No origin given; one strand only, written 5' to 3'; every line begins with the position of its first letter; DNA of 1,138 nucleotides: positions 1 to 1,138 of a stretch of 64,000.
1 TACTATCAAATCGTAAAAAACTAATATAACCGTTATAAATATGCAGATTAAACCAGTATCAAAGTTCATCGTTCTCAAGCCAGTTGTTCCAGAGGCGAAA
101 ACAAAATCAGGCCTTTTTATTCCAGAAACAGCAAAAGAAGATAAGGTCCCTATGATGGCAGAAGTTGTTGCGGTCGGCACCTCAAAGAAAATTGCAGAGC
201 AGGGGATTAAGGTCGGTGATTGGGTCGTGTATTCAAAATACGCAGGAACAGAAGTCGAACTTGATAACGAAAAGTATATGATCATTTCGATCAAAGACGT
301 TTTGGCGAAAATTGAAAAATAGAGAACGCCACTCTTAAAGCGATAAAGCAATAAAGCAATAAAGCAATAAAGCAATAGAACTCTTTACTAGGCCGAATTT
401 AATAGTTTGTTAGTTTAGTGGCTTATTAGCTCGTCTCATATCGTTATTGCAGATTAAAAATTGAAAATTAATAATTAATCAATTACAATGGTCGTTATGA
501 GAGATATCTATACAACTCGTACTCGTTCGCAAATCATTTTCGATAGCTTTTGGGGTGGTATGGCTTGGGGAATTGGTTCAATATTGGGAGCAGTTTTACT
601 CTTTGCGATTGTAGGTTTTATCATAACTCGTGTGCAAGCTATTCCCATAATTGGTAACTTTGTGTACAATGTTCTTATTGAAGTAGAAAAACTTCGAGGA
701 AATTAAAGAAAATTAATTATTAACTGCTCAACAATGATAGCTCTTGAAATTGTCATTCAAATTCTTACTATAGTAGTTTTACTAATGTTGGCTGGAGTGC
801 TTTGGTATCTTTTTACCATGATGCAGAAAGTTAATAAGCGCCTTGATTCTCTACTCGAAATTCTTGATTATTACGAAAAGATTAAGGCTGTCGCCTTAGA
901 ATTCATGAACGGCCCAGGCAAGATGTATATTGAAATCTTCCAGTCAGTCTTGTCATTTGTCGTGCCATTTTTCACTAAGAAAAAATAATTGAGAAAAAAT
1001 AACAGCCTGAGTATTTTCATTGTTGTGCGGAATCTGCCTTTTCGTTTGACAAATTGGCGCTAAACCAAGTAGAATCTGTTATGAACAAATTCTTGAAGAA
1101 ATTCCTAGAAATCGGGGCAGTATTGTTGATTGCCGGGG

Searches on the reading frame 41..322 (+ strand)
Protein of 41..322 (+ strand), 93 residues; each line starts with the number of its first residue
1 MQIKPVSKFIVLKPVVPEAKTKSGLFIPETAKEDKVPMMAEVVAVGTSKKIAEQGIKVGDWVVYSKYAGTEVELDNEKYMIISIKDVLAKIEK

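Call 8: search_protein_families(library=pfam, proteins=[window:41-322:+], max_evalue=0.01)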
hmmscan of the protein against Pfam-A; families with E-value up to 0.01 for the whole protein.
window:41-322:+ (93 aa): 1 family
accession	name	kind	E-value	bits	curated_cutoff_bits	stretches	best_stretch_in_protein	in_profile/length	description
PF00166.26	Cpn10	-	6.8e-23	80.9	21.1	1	3-91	2-93/93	Chaperonin 10 Kd subunit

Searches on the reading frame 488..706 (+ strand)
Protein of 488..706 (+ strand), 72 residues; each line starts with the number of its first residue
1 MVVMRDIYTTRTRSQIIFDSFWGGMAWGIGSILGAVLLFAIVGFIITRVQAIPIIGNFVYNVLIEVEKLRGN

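Call 20: search_protein_families(library=phrogs, proteins=[window:488-706:+], max_evalue=1)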
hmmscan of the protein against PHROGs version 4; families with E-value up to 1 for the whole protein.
window:488-706:+ (72 aa): 1 family
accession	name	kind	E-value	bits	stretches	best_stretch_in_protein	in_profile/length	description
phrog_2894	-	unknown function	0.72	10.8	1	23-42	33-52/64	-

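Call 88: search_protein_families(library=pfam, max_evalue=0.1, proteins=[window:488-706:+])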
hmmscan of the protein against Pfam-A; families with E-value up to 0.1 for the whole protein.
window:488-706:+ (72 aa): 2 families
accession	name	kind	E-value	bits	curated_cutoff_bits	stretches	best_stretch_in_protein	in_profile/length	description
PF18910.5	DUF5665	-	6.5e-10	39.4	27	1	15-67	4-56/56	Domain of unknown function (DUF5665)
PF10990.13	DUF2809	-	0.025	15.7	29.3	1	29-69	10-51/86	Protein of unknown function (DUF2809)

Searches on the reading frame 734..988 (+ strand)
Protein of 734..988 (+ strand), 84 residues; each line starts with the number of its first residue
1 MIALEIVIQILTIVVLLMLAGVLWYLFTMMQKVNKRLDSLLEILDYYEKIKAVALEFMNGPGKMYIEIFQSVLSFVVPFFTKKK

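Call 8: search_protein_families(library=pfam, proteins=[window:734-988:+], max_evalue=0.01)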
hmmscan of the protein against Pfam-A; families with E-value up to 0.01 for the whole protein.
window:734-988:+ (84 aa): 1 family
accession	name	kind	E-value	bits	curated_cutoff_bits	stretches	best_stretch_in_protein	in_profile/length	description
PF06182.17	ABC2_membrane_6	-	0.0027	18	22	1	3-80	110-180/229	ABC-2 family transporter protein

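Call 20: search_protein_families(library=phrogs, proteins=[window:734-988:+], max_evalue=1)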
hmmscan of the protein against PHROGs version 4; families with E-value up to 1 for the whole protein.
window:734-988:+ (84 aa): 4 families
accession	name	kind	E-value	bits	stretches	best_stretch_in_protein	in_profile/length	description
phrog_20364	-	unknown function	0.19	13.1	1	7-48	5-46/55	-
phrog_214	-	lysis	0.39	11.5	1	6-50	9-53/176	Rz-like spanin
phrog_3751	-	moron, auxiliary metabolic gene and host takeover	0.62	11.6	1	6-43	5-40/92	membrane protein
phrog_5620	-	unknown function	0.65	11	1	7-46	4-41/60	-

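Call 88: search_protein_families(library=pfam, max_evalue=0.1, proteins=[window:734-988:+])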
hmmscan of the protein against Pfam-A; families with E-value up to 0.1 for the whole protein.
window:734-988:+ (84 aa): 1 family
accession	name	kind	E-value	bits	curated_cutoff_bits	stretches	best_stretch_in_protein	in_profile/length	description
PF06182.17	ABC2_membrane_6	-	0.0027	18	22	1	3-80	110-180/229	ABC-2 family transporter protein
